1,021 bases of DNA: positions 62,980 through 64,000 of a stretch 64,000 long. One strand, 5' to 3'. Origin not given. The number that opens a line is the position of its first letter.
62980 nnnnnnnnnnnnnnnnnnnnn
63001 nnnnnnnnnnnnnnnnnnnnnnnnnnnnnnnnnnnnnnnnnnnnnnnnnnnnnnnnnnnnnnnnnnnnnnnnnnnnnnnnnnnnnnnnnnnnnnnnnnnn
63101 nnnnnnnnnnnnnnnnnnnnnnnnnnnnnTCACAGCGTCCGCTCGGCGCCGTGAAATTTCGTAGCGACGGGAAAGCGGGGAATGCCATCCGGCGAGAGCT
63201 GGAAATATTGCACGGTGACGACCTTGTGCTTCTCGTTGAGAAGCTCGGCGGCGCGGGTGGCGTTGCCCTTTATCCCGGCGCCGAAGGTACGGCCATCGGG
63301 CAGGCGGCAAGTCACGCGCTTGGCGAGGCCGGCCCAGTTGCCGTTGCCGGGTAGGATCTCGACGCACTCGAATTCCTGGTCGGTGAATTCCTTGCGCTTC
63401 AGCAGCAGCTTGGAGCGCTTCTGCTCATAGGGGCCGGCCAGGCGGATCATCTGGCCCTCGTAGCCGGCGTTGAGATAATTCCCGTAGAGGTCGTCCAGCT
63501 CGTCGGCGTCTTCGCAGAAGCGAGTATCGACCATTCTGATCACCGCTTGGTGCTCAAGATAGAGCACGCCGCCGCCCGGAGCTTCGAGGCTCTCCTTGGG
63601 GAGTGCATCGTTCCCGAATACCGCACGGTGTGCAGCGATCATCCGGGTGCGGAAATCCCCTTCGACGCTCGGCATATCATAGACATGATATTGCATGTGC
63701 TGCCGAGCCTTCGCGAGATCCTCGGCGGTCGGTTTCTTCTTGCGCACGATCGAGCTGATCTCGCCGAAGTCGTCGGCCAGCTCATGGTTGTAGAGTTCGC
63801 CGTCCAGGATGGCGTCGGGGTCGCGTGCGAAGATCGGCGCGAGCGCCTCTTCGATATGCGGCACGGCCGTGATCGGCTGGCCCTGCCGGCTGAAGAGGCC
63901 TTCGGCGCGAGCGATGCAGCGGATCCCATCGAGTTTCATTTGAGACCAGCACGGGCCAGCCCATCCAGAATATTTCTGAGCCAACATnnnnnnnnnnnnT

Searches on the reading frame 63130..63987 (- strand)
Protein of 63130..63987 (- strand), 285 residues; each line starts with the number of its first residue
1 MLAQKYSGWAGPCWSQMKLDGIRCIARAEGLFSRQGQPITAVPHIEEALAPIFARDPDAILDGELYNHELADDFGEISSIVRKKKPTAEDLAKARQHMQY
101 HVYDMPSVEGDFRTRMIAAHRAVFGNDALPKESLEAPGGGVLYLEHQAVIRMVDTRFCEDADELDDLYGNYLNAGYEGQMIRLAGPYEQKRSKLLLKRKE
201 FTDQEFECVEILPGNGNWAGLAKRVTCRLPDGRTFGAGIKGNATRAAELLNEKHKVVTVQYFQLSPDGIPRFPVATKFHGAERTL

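Call 28: search_protein_families(library=phrogs, proteins=[window:63130-63987:-], max_evalue=0.00001)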
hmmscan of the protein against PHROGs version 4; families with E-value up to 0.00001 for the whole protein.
window:63130-63987:- (285 aa): 1 family
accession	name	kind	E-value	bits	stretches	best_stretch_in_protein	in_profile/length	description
phrog_114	-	DNA, RNA and nucleotide metabolism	7e-60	204.3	1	1-280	224-499/634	ATP-dependent DNA ligase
